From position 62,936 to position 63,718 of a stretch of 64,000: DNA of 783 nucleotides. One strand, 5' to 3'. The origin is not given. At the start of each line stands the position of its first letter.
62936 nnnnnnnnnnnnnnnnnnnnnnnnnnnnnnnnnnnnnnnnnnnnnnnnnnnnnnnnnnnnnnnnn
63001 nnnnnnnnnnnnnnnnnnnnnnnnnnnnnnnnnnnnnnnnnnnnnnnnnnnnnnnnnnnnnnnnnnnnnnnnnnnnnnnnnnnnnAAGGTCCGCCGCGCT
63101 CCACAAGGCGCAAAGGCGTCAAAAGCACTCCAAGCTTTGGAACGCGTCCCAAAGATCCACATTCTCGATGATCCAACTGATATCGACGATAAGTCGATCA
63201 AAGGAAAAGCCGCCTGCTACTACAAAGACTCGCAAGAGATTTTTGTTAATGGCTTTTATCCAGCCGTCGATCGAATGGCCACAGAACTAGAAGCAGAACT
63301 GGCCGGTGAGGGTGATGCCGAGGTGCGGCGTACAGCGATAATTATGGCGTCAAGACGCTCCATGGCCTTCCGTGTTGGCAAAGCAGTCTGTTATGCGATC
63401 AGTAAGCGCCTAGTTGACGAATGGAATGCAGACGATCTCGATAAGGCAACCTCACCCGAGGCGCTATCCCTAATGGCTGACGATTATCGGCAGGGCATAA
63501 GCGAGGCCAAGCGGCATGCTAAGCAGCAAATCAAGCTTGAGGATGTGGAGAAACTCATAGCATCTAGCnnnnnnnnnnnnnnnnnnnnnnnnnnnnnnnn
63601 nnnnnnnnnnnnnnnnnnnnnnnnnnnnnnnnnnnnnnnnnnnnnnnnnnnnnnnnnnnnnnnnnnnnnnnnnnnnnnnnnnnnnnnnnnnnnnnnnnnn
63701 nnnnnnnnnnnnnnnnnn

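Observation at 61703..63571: Orphan 622-aa GHKL/MORC-like ATPase with an unassignable C-terminal two-thirds: candidate defence or DNA-sensing module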

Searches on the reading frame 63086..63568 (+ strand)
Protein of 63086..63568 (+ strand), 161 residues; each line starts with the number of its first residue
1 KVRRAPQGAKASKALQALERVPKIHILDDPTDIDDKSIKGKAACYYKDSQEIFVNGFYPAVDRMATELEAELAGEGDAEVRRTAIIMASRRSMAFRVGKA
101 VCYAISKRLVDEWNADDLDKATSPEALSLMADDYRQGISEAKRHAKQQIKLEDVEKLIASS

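Call 83: search_solved_structures(query=A6, max_evalue=10, show_alignments=2)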
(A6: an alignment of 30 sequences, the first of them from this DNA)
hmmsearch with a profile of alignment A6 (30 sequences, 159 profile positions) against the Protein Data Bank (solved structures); distinct sequences matched with E-value up to 10: 0.

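Call 84: search_protein_families(library=pfam, alignment_id=A6, max_evalue=1)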
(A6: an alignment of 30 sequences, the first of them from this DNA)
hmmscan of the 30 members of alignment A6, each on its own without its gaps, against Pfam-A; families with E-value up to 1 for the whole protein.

A. member 1, seq(161 aa): 0 families

B. families by the number of members that match (of 30 scanned): 19 families
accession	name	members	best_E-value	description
PF22007.2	DUF6930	1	0.0051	Domain of unknown function (DUF6930)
PF10927.13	DUF2738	1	0.0084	Protein of unknown function (DUF2738)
PF18124.7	Kindlin_2_N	1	0.025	Kindlin-2 N-terminal domain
PF22329.2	Nro1_C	1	0.028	Negative regulator of ofd1, C-terminal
PF24353.1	DUF7513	1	0.045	Domain of unknown function (DUF7513)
PF06260.17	DUF1024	1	0.046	Protein of unknown function (DUF1024)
PF19988.4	DUF6424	1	0.065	Family of unknown function (DUF6424)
PF02372.20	IL15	1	0.088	Interleukin 15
PF14434.11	Imm6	1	0.098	Immunity protein Imm6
PF18558.8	HTH_51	1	0.13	Methyltransferase, Helix-turn-helix domain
PF20089.4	DUF6481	1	0.14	Family of unknown function (DUF6481)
PF19615.4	DUF6120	1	0.15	Family of unknown function (DUF6120)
PF14116.11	YyzF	1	0.19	YyzF-like protein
PF01693.22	Cauli_VI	1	0.2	Ribonuclease H1 N-terminal domain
PF17950.7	SpmSyn_N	1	0.2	S-adenosylmethionine decarboxylase N -terminal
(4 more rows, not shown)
